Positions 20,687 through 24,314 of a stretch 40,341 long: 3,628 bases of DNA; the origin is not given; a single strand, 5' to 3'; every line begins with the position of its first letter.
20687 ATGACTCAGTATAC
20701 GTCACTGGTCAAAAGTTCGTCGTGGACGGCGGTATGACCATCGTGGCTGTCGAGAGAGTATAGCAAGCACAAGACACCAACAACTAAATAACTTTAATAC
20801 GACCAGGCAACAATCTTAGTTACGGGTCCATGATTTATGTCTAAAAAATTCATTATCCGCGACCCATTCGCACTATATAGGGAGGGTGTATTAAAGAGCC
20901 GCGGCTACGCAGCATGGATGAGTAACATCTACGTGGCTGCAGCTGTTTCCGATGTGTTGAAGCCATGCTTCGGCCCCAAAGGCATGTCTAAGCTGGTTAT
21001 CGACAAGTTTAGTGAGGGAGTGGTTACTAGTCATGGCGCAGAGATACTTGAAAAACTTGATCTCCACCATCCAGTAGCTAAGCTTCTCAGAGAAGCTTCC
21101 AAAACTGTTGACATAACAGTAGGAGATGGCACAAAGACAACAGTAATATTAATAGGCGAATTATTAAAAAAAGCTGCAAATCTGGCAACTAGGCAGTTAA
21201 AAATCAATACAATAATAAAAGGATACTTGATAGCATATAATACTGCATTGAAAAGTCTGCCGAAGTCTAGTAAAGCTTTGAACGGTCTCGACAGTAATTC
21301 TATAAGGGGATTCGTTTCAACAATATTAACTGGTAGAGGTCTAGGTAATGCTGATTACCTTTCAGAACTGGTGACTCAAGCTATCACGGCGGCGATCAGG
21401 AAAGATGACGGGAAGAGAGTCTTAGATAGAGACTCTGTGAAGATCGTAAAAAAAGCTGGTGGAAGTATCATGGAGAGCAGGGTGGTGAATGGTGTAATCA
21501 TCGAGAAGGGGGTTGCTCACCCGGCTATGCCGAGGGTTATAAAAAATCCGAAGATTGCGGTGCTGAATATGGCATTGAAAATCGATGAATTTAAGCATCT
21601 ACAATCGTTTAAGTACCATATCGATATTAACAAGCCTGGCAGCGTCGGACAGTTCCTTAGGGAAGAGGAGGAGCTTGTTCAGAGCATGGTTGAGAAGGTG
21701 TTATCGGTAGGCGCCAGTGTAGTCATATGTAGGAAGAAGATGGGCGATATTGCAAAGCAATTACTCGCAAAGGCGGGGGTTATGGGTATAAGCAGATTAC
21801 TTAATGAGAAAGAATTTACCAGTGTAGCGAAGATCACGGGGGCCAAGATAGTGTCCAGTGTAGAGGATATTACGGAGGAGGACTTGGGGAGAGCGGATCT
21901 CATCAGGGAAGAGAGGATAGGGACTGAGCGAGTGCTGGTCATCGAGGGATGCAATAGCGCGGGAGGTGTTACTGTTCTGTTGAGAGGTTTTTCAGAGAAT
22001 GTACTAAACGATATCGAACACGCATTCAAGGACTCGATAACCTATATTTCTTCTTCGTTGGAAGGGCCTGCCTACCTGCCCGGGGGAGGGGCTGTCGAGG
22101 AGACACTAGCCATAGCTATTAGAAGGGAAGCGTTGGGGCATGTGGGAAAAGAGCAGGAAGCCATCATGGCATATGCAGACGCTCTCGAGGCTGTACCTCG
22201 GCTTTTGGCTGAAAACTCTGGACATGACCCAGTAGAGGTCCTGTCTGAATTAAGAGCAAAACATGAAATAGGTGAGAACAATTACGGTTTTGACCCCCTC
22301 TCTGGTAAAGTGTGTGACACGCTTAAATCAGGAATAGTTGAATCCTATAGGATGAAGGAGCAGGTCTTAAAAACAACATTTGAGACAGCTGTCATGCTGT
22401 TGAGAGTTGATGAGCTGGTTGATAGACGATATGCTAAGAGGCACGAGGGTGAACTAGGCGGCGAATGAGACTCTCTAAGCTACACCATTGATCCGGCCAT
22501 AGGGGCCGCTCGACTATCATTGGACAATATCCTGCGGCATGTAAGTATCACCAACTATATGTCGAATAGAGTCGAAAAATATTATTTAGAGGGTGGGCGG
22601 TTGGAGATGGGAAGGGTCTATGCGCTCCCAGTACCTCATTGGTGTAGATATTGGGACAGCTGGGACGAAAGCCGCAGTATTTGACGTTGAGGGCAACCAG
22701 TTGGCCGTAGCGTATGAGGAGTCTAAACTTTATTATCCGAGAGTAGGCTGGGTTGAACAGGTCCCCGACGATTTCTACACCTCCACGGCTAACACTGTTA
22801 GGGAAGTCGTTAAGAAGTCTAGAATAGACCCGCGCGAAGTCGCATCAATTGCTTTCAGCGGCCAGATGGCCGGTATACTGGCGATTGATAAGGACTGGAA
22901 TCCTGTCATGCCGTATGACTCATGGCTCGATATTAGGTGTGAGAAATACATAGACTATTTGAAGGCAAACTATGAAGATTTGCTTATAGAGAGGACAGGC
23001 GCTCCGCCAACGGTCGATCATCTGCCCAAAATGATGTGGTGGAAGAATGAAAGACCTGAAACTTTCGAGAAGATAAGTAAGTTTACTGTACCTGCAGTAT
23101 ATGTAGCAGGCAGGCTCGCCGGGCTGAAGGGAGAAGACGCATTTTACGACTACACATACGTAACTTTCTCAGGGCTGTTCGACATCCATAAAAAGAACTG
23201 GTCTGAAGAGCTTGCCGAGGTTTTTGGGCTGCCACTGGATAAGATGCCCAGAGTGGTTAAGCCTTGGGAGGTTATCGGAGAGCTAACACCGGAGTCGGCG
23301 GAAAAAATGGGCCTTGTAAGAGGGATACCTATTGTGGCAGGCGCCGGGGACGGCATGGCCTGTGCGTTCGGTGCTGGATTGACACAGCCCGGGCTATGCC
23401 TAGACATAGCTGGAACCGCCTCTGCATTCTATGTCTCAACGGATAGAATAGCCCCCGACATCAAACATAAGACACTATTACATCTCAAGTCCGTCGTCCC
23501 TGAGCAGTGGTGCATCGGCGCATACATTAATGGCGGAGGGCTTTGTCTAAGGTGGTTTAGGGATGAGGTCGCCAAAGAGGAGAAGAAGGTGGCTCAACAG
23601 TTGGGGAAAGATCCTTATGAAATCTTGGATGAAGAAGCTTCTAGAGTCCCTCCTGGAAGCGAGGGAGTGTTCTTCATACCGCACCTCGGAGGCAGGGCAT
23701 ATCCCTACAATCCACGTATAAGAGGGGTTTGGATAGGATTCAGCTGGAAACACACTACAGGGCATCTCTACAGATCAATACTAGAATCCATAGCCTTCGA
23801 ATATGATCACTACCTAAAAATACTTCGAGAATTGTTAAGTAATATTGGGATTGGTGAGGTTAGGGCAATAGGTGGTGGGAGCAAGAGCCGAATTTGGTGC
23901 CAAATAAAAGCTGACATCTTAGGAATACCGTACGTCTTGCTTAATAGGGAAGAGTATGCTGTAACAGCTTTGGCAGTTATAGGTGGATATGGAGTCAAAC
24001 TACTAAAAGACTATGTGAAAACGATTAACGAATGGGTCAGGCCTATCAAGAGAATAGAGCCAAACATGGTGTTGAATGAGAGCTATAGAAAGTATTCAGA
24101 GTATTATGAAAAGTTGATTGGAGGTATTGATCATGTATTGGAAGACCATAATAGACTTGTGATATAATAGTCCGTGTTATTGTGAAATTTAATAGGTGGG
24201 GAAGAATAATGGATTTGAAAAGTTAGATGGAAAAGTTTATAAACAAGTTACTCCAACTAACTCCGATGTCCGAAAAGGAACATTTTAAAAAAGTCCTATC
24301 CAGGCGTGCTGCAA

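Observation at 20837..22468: Divergent thermosome paralog with remodelled nucleotide-pocket motifs, embedded in a sugar uptake/catabolism gene string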

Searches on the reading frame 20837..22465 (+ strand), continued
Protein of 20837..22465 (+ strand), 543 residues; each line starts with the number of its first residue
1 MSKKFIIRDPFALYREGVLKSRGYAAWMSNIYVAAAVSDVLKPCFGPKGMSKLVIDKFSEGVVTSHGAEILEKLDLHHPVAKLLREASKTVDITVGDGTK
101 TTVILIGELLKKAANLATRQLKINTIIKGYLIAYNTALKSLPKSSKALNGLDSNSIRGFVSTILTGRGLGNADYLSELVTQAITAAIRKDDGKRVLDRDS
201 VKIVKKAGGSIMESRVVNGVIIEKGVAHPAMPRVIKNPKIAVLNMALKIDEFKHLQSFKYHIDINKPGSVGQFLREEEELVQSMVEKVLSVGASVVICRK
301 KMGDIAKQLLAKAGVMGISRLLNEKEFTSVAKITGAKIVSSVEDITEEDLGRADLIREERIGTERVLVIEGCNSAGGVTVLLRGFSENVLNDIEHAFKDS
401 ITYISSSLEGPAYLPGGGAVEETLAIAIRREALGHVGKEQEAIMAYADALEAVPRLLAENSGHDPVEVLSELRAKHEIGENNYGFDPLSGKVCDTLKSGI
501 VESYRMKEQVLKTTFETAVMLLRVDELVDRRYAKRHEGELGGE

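Call 55: search_protein_representatives(alignment_id=A1)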
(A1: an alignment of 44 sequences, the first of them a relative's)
Query: 44 sequences, 543 profile positions. Proteins with E-value up to 0.001 (for the whole library): 23457; up to 1e-10: 8382; up to 1e-30: 1682. The best 150 are listed.
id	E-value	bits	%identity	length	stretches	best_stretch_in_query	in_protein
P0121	5.8e-283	955.9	-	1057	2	21-528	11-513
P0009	6.1e-271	916.2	-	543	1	1-543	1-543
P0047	1.3e-260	882.2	-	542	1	2-540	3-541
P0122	1.1e-213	727.3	-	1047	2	26-535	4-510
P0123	7.3e-180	615.6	-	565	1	9-537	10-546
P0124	2.1e-175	600.9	-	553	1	7-537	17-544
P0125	6.0e-171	586.2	-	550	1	9-534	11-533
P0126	5.9e-169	579.6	-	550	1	10-542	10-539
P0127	2.9e-168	577.3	-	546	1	10-528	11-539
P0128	1.0e-164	565.6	-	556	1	12-533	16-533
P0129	2.1e-163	561.3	-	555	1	10-541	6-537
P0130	1.3e-158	545.5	-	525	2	149-528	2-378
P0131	1.7e-153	528.6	-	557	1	9-529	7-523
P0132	5.0e-152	523.7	-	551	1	10-542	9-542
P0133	1.3e-151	522.4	-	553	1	9-528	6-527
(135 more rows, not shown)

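Call 60: search_protein_families(library=pfam, proteins=[L011:13409-15268:+, L020:5545-7254:+])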
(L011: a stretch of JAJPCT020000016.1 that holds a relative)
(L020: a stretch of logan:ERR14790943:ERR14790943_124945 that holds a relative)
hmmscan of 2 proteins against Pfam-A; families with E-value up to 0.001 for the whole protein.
L011:13409-15268:+ (620 aa): 2 families
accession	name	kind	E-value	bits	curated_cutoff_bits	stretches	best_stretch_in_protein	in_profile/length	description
PF01314.23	AFOR_C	-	9.1e-121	404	27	1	232-619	5-385/385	Aldehyde ferredoxin oxidoreductase, domains 2 & 3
PF02730.20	AFOR_N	-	1.9e-77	260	29.8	1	14-217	1-198/199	Aldehyde ferredoxin oxidoreductase, N-terminal domain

L020:5545-7254:+ (570 aa): 3 families
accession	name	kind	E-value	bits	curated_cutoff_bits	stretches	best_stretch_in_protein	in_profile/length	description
PF05048.19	NosD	-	1.6e-40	139.2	23.6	2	286-454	31-212/212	Periplasmic copper-binding protein (NosD)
PF13229.12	Beta_helix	-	4.4e-38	130.8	25.9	4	285-422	13-158/158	Right handed beta helix region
PF01095.25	Pectinesterase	-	7.2e-05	22.1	27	1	43-124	11-106/298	Pectinesterase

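Call 66: find_encoding_contigs(protein=P0123, flank=8000, max_places=2)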
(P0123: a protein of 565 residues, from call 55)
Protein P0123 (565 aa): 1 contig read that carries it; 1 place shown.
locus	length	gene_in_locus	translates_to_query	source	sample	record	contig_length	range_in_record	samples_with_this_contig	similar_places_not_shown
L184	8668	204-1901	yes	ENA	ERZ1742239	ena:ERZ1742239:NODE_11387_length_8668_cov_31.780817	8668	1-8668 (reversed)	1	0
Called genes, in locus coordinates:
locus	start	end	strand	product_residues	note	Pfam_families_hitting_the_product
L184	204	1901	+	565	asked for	PF00118:Cpn60_TCP1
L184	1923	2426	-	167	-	PF04115:Ureidogly_lyase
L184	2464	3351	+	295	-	PF00005:ABC_tran, PF13304:AAA_21 (faint)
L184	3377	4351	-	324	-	PF02653:BPD_transp_2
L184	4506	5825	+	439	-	PF13407:Peripla_BP_4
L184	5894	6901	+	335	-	PF02653:BPD_transp_2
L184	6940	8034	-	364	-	PF00999:Na_H_Exchanger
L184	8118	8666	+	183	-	?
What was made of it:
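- The association with the CUT2 transporter persists even in the most distant member, P0123 (call 66).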

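Call 67: find_encoding_contigs(protein=P0021, flank=8000, max_places=1)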
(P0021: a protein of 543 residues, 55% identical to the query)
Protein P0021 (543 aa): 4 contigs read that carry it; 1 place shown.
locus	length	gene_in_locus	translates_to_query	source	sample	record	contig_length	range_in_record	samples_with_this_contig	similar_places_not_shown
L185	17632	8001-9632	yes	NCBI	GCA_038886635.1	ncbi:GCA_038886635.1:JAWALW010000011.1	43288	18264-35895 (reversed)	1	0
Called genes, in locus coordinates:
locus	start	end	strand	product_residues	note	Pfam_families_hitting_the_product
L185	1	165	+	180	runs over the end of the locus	-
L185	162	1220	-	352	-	PF08240:ADH_N, PF16912:Glu_dehyd_C, PF00107:ADH_zinc_N, PF13602:ADH_zinc_N_2 (weak)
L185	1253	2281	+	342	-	PF00389:2-Hacid_dh, PF02826:2-Hacid_dh_C, PF03446:NAD_binding_2 (weak)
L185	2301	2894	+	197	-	PF06560:GPI, PF00190:Cupin_1 (weak), PF07883:Cupin_2 (weak)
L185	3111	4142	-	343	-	PF08240:ADH_N, PF16912:Glu_dehyd_C (weak), PF00107:ADH_zinc_N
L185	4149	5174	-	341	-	PF01408:GFO_IDH_MocA, PF02254:TrkA_N (faint), PF02894:GFO_IDH_MocA_C, PF22725:GFO_IDH_MocA_C3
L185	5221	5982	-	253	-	PF00106:adh_short, PF01370:Epimerase (weak), PF08659:KR, PF13561:adh_short_C2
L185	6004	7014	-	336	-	PF00296:Bac_luciferase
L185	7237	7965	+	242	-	PF00106:adh_short, PF08659:KR (weak), PF13561:adh_short_C2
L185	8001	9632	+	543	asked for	PF00118:Cpn60_TCP1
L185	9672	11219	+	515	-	PF00370:FGGY_N, PF02782:FGGY_C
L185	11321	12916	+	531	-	-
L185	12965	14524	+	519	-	PF00005:ABC_tran, PF02463:SMC_N (faint), PF13401:AAA_22 (faint), PF13555:AAA_29 (faint), PF13304:AAA_21 (faint), PF00005:ABC_tran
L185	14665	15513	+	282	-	PF02653:BPD_transp_2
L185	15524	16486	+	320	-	PF02653:BPD_transp_2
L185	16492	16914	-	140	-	-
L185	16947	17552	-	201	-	PF00924:MS_channel_2nd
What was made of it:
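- In L185 the gap is 39 nt (call 67).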

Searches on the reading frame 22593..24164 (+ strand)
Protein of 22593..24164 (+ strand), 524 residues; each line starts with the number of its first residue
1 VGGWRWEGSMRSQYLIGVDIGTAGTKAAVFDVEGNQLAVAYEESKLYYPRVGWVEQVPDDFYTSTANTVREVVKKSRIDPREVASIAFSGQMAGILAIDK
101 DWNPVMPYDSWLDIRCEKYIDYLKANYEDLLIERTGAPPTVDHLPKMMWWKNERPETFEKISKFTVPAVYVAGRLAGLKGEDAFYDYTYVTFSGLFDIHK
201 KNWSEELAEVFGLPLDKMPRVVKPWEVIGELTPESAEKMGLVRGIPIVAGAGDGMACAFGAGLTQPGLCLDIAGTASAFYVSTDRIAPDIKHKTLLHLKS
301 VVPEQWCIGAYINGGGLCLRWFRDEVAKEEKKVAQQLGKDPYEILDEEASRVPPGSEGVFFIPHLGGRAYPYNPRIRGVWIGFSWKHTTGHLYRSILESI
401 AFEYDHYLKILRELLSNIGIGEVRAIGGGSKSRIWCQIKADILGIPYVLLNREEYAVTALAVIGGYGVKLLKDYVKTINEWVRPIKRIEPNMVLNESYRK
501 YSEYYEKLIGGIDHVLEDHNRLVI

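Call 6: search_protein_families(library=pfam, proteins=[window:22593-24164:+])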
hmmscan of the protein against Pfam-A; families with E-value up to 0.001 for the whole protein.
window:22593-24164:+ (524 aa): 2 families
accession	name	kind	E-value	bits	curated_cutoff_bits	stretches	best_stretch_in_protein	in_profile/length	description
PF00370.27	FGGY_N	-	5.3e-55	187.1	28.8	1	14-260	1-245/245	FGGY family of carbohydrate kinases, N-terminal domain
PF02782.22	FGGY_C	-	6.2e-24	85.3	27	1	273-454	5-184/198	FGGY family of carbohydrate kinases, C-terminal domain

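Call 7: search_protein_families(library=ncbifam, proteins=[window:22593-24164:+])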
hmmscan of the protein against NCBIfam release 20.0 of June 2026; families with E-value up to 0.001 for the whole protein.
window:22593-24164:+ (524 aa): 12 families
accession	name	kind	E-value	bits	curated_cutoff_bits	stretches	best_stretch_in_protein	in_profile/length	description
TIGR01312.1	XylB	equivalog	2.7e-85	286.8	380.25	1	16-508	1-479/481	xylulokinase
TIGR01314.1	gntK_FGGY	equivalog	5.8e-81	272.5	648.55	1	14-505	1-486/505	gluconokinase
NF008187.0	PRK10939.1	equivalog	1.3e-63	215.4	528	1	12-507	3-498/521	autoinducer-2 kinase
TIGR01311.1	glycerol_kin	equivalog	4.1e-47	160.6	590.35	1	13-505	1-487/496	glycerol kinase GlpK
NF000756.0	PRK00047.1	subfamily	7.5e-46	156.5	498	1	10-504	2-487/502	glycerol kinase GlpK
NF011601.0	PRK15027.1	equivalog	1.6e-44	152.1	912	1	16-445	3-412/484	xylulokinase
TIGR02628.1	fuculo_kin_coli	equivalog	2e-33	116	470.9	1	62-480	52-454/465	L-fuculokinase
NF003154.0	PRK04123.1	equivalog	9.6e-32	110.4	428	2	220-509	244-534/554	ribulokinase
TIGR01315.1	5C_CHO_kinase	subfamily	6.6e-27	94.4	408.7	2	15-261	2-263/541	FGGY family pentulose kinase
TIGR01234.1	L-ribulokinase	equivalog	3.8e-22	78.7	583.25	2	226-455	243-472/536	ribulokinase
TIGR02627.1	rhamnulo_kin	equivalog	2.1e-11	43.1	527.95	2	140-253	127-230/454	rhamnulokinase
NF007925.0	PRK10640.1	equivalog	2.1e-10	39.6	639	1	150-257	143-240/489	rhamnulokinase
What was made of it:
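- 22620..24167 (+): FGGY-family sugar kinase (group 1), the invariant downstream partner of CPNdiv. It carries FGGY_N and FGGY_C (call 6) and scores below the XylB and GntK cutoffs (call 7).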

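Call 45: find_related_loci(query=window:22620-24164:+, collection=genome_contigs, flank=7000)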
Query window:22620-24164:+ (515 aa) in genome_contigs; peptide patterns used: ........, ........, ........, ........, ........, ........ (x = any residue, [..] = any of these).
153 stretches matched a pattern; 139 encode a relative of the query (tblastn E <= 1e-3); the best 80 are kept; 80 distinct loci.
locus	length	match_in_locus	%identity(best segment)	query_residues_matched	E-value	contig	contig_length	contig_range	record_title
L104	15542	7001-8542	90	1-514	0e+0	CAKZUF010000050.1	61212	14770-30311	MAG: uncultured archaeon isolate S1_Bin_METABAT__127_sub_1 genome assembly, contig: c_000003030297, whole genome shotgun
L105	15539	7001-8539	88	1-513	0e+0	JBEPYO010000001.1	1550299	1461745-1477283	MAG: Nitrososphaerota archaeon isolate 03V1_S199.concoct.095 NODE_1_length_1550299_cov_2.969483, whole genome shotgun se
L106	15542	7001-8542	82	1-514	0e+0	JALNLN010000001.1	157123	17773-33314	MAG: Candidatus Geocrenenecus dongiae isolate ZZQ.bins.17.201803 NODE_63_length_157123_cov_21.250682, whole genome shotg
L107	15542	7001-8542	79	1-514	0e+0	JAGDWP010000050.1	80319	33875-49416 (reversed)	MAG: Nitrososphaerales archaeon isolate KUA_Bin06 NODE_61_length_80319_cov_15.535769, whole genome shotgun sequence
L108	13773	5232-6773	78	1-514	0e+0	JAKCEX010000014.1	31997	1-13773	MAG: Candidatus Geocrenenecus arthurdayi isolate LGB-05.bin.6 NODE_417_length_31997_cov_87.518596, whole genome shotgun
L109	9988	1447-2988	79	1-514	0e+0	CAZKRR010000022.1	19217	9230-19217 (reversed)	MAG TPA_asm: uncultured Nitrososphaeria archaeon isolate SRP104967_co1_24 genome assembly, contig: NODE_955_length_19217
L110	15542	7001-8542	74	1-514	0e+0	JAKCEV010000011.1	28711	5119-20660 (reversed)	MAG: Candidatus Wolframiiraptor allenii isolate LGB-01.bin.22 NODE_246_length_28711_cov_31.116415, whole genome shotgun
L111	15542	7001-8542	73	1-514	0e+0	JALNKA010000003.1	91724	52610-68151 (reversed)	MAG: Candidatus Wolframiiraptor sinensis isolate GMQP.bins.13.201907 NODE_60_length_91724_cov_25.068780, whole genome sh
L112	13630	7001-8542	73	1-514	0e+0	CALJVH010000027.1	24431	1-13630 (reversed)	MAG: uncultured archaeon isolate S1_Bin_METABAT__142_1 genome assembly, contig: c_000001282267, whole genome shotgun seq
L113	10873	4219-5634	46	4-475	3e-151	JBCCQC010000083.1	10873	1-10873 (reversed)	MAG: Chloroflexota bacterium isolate P01_D01_bin.143 k141_732289_length_10873_cov_15.0000, whole genome shotgun sequence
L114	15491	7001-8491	46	1-496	5e-140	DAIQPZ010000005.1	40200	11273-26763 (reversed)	MAG TPA_asm: Anaerolineaceae bacterium isolate CTOTU25342 NODE_83_length_40200_cov_9.405331, whole genome shotgun sequen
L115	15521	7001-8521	45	1-503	8e-140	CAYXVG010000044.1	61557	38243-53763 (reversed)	MAG TPA_asm: uncultured Solibacteraceae bacterium isolate SRP141376_co4_146 genome assembly, contig: NODE_860_length_615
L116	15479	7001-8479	29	1-499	6e-80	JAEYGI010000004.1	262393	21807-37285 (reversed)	MAG: Bacillota bacterium isolate OH_HFB_283 k127_1137545, whole genome shotgun sequence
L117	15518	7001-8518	32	2-506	4e-78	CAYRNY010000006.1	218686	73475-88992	MAG TPA_asm: uncultured Anaerolineaceae bacterium isolate SRP141376_co2_369 genome assembly, contig: NODE_75_length_2186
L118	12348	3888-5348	32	5-499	5e-78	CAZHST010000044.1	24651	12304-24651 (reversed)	MAG TPA_asm: uncultured bacterium isolate binchicken_co30_163 genome assembly, contig: NODE_1583_length_24651_cov_17.547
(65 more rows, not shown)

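Call 70: find_related_loci(query=A2, collection=genome_contigs, flank=8000)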
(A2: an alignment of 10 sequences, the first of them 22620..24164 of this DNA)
Query A2 (515 aa) in genome_contigs; peptide patterns used: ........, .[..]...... (x = any residue, [..] = any of these).
63 stretches matched a pattern; 33 encode a relative of the query (tblastn E <= 1e-3); 33 distinct loci.
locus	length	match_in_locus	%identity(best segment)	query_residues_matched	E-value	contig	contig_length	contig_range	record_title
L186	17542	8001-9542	90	1-514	0e+0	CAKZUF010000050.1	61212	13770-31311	MAG: uncultured archaeon isolate S1_Bin_METABAT__127_sub_1 genome assembly, contig: c_000003030297, whole genome shotgun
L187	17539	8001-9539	88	1-513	0e+0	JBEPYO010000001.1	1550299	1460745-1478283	MAG: Nitrososphaerota archaeon isolate 03V1_S199.concoct.095 NODE_1_length_1550299_cov_2.969483, whole genome shotgun se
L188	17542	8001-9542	82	1-514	0e+0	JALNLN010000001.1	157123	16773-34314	MAG: Candidatus Geocrenenecus dongiae isolate ZZQ.bins.17.201803 NODE_63_length_157123_cov_21.250682, whole genome shotg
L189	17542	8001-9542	79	1-514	0e+0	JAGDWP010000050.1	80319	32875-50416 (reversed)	MAG: Nitrososphaerales archaeon isolate KUA_Bin06 NODE_61_length_80319_cov_15.535769, whole genome shotgun sequence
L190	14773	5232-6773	78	1-514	0e+0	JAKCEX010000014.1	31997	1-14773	MAG: Candidatus Geocrenenecus arthurdayi isolate LGB-05.bin.6 NODE_417_length_31997_cov_87.518596, whole genome shotgun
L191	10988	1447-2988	79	1-514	0e+0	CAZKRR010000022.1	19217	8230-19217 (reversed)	MAG TPA_asm: uncultured Nitrososphaeria archaeon isolate SRP104967_co1_24 genome assembly, contig: NODE_955_length_19217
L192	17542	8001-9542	79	1-514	0e+0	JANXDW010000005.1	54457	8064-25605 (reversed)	MAG: Aigarchaeota archaeon isolate SKYB24 k141_856, whole genome shotgun sequence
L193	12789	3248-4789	76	1-514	0e+0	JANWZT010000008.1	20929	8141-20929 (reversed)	MAG: Candidatus Caldarchaeum sp. isolate SKYG24 NODE_8_length_20929_cov_3.096058, whole genome shotgun sequence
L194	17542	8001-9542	74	1-514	0e+0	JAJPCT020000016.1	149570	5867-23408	MAG: Candidatus Wolframiiraptor gerlachensis isolate A8 NODE_42_length_149570_cov_3_731617, whole genome shotgun sequenc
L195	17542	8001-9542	74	1-514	0e+0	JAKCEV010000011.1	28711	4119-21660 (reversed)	MAG: Candidatus Wolframiiraptor allenii isolate LGB-01.bin.22 NODE_246_length_28711_cov_31.116415, whole genome shotgun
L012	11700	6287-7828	73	1-514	0e+0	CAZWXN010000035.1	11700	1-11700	MAG TPA_asm: uncultured Nitrososphaeria archaeon isolate SRP104967_co1_10 genome assembly, contig: NODE_1875_length_1170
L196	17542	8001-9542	73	1-514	0e+0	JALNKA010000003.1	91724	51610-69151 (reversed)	MAG: Candidatus Wolframiiraptor sinensis isolate GMQP.bins.13.201907 NODE_60_length_91724_cov_25.068780, whole genome sh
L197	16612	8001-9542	72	1-514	0e+0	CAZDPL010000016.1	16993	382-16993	MAG TPA_asm: uncultured Nitrososphaeria archaeon isolate binchicken_co184_688 genome assembly, contig: NODE_5901_length_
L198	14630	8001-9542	73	1-514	0e+0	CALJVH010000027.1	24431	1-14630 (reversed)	MAG: uncultured archaeon isolate S1_Bin_METABAT__142_1 genome assembly, contig: c_000001282267, whole genome shotgun seq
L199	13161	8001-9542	70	1-514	0e+0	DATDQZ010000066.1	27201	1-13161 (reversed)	MAG TPA_asm: Candidatus Bathyarchaeia archaeon isolate SMAG_U7964 k141_1615593, whole genome shotgun sequence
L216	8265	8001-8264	78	1-88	2e-41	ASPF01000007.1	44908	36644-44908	Candidatus Geocrenenecus sp. JGI 0000106-J15 J0000106J15DRAFT_contig_6_0.7_C, whole genome shotgun sequence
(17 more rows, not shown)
